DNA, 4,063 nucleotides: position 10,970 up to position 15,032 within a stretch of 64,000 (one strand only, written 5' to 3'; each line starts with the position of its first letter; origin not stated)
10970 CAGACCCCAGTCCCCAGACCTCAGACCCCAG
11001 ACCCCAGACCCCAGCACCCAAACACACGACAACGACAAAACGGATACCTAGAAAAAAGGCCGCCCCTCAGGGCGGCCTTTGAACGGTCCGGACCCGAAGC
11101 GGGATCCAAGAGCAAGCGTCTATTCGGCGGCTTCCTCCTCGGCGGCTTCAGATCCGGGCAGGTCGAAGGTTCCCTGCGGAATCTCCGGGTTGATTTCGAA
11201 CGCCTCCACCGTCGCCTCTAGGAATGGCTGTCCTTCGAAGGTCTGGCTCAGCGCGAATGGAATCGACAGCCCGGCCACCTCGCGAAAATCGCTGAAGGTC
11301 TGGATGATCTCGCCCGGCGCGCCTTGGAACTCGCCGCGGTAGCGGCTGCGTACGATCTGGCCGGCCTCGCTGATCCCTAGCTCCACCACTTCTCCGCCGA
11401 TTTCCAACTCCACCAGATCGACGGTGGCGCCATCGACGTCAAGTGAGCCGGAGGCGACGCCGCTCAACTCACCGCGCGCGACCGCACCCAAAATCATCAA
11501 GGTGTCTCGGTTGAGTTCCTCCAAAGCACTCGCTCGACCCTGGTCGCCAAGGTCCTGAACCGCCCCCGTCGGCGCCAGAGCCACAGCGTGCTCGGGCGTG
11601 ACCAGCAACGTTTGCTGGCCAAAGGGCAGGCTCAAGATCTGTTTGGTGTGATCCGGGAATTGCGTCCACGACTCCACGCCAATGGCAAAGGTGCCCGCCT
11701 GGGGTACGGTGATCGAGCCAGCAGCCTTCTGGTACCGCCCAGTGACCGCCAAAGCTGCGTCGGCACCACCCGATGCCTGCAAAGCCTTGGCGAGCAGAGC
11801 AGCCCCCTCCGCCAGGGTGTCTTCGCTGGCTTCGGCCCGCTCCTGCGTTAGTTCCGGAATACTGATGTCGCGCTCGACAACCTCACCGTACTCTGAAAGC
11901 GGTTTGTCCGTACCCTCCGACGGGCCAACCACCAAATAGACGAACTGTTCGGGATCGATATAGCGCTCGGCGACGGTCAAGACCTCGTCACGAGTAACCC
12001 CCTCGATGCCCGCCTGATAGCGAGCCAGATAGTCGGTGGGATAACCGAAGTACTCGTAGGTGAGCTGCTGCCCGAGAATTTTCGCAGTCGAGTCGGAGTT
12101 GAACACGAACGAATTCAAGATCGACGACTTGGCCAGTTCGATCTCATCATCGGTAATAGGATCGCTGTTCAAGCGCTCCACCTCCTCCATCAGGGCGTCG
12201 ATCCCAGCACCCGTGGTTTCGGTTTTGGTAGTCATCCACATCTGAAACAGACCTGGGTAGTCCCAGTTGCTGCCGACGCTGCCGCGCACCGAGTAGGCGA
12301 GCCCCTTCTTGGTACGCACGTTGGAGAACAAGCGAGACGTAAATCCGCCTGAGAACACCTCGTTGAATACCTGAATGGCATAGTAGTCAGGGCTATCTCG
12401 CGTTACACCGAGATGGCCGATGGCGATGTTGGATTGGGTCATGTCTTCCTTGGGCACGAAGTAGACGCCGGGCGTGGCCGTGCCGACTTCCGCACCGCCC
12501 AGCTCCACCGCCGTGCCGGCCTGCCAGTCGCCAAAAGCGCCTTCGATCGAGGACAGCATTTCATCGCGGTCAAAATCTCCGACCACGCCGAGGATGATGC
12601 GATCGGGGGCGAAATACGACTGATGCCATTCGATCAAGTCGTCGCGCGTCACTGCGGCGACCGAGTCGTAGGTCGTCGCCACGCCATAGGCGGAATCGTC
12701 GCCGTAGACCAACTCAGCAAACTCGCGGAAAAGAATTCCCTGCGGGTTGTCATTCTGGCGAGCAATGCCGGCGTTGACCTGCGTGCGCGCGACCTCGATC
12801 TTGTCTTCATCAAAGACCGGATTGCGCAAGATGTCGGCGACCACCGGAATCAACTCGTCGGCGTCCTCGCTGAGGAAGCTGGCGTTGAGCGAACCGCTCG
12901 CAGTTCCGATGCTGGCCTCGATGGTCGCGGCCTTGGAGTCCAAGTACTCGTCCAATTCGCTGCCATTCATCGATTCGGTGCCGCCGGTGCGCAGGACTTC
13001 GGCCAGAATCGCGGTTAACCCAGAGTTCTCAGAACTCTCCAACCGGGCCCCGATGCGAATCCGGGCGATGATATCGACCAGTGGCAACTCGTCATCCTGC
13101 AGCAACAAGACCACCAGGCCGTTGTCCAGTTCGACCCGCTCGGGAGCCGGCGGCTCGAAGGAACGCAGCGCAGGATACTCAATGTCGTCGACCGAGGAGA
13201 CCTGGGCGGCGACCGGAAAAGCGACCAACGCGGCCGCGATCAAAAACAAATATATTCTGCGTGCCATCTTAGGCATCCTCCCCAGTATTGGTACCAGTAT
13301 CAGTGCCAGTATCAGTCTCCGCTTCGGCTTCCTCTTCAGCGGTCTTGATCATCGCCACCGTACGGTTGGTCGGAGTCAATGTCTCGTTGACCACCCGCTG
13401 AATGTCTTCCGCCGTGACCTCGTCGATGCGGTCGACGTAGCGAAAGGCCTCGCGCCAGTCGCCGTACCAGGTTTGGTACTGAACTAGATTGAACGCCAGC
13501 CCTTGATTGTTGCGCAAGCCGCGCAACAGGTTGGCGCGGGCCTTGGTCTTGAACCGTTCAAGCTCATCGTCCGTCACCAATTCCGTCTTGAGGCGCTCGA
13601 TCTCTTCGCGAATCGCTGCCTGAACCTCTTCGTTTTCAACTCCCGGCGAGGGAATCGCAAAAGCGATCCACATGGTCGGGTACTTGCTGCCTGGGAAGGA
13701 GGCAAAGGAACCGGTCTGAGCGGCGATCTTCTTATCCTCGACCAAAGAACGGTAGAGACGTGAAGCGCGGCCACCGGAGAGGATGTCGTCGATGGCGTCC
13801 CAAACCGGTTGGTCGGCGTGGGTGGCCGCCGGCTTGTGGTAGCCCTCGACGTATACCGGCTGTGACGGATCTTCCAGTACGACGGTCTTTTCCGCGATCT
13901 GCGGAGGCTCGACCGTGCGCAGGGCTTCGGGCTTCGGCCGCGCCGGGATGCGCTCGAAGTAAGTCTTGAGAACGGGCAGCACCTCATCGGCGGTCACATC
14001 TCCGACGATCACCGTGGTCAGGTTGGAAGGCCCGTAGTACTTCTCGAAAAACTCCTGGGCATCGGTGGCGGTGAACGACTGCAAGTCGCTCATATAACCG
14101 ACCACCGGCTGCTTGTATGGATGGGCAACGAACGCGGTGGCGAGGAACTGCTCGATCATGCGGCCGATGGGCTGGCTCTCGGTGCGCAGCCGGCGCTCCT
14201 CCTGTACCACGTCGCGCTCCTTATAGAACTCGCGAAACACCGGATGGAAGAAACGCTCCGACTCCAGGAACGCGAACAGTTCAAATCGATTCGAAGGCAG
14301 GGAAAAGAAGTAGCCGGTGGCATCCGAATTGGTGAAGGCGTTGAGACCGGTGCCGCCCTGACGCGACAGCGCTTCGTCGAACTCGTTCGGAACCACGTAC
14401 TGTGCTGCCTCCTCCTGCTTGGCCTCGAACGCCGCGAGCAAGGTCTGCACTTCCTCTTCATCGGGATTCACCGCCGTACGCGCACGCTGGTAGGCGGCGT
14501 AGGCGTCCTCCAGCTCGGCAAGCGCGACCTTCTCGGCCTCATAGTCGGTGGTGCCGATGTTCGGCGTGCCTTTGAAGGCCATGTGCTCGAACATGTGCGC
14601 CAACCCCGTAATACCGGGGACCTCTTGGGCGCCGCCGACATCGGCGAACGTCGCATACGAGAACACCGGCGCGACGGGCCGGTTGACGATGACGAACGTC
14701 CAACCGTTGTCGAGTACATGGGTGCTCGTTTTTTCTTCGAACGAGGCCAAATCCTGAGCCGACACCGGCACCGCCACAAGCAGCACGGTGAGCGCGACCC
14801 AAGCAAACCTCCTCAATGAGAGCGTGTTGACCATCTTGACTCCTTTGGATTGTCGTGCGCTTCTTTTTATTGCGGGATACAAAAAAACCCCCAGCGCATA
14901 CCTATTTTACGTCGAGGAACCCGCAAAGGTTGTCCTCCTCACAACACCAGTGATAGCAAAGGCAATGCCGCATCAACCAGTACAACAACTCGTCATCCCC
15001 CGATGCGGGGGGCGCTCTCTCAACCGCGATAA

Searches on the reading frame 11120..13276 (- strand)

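Call 32: search_protein_families(library=pfam, proteins=[window:11120-13276:-], max_evalue=0.0001)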
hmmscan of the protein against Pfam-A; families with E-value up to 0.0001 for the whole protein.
window:11120-13276:- (718 aa): 2 families
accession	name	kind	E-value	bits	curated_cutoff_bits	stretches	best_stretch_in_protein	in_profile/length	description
PF05193.26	Peptidase_M16_C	-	1.3e-39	136.4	23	1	209-384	2-179/181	Peptidase M16 inactive domain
PF00675.25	Peptidase_M16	-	2.5e-10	40.9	22.3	1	63-188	9-133/149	Insulinase (Peptidase family M16)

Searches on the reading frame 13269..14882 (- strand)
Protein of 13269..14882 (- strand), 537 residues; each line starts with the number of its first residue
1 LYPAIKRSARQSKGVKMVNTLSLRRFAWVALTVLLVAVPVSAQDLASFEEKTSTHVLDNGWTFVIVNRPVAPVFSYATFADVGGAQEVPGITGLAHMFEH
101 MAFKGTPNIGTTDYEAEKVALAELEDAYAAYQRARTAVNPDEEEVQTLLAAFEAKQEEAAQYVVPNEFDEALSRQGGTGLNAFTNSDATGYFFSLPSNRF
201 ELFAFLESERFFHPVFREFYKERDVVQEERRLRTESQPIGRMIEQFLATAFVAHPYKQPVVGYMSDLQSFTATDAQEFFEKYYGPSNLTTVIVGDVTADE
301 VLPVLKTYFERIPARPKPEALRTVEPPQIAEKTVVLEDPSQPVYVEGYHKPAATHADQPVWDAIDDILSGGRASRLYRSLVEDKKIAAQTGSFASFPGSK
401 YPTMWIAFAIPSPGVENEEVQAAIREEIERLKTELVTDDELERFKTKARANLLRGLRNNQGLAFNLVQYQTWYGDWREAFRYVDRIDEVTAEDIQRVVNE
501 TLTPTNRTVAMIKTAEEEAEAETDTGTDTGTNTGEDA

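Call 32: search_protein_families(library=pfam, proteins=[window:13269-14882:-], max_evalue=0.0001)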
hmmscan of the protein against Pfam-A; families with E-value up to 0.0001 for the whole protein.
window:13269-14882:- (537 aa): 2 families
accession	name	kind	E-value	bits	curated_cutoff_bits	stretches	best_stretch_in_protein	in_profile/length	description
PF05193.26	Peptidase_M16_C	-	2.2e-32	112.8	23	1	269-446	1-179/181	Peptidase M16 inactive domain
PF00675.25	Peptidase_M16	-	1.4e-12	48.2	22.3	1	64-150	3-89/149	Insulinase (Peptidase family M16)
